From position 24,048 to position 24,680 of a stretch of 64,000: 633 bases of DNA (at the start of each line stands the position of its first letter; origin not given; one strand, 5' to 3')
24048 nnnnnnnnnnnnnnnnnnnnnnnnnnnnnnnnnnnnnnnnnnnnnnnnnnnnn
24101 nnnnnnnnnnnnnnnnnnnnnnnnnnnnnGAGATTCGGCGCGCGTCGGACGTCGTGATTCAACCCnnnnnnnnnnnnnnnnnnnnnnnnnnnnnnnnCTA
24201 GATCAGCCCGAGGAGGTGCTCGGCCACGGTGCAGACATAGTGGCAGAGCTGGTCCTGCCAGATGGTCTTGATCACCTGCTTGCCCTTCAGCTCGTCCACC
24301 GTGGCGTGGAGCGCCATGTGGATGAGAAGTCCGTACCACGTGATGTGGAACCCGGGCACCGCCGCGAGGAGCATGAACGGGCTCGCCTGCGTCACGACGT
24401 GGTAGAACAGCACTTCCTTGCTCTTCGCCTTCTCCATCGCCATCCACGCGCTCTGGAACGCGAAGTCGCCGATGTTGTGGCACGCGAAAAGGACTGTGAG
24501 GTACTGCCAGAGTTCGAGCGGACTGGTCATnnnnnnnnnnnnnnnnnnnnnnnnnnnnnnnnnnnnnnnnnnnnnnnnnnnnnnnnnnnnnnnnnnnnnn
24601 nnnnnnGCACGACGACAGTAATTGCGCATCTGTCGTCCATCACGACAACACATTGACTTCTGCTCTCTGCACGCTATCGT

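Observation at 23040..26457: Accessory insertion of about 3.4 kb splitting tuf from the rpsL-rpsG-fusA (str) operon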

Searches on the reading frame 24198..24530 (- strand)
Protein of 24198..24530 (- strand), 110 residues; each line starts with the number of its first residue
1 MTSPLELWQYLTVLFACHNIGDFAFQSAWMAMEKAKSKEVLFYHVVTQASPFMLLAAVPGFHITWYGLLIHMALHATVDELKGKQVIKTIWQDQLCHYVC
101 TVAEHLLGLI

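Call 34: search_protein_families(library=ncbifam, proteins=[window:24198-24530:-], max_evalue=0.1)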
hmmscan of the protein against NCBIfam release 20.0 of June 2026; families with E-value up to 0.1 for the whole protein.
window:24198-24530:- (110 aa): 0 families

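Call 41: search_protein_families(library=padloc, proteins=[window:24198-24530:-], max_evalue=0.01)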
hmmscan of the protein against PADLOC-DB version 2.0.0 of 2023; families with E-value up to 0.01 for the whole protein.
window:24198-24530:- (110 aa): 0 families

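Call 42: search_protein_families(library=phrogs, proteins=[window:24198-24530:-], max_evalue=0.01)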
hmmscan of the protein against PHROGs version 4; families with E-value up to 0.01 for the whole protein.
window:24198-24530:- (110 aa): 2 families
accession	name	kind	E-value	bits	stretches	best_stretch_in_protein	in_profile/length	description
phrog_2470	-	moron, auxiliary metabolic gene and host takeover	7.3e-16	59.4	1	9-103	7-111/119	membrane protein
phrog_6676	-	unknown function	1.5e-06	29.2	1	16-83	12-73/131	-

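Call 72: find_related_loci(query=window:24198-24530:-, collection=viral_contigs, flank=5000)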
Query window:24198-24530:- (110 aa) in viral_contigs; peptide patterns used: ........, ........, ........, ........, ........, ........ (x = any residue, [..] = any of these).
8 stretches matched a pattern, but none encodes a relative of the query by tblastn (E <= 1e-3).
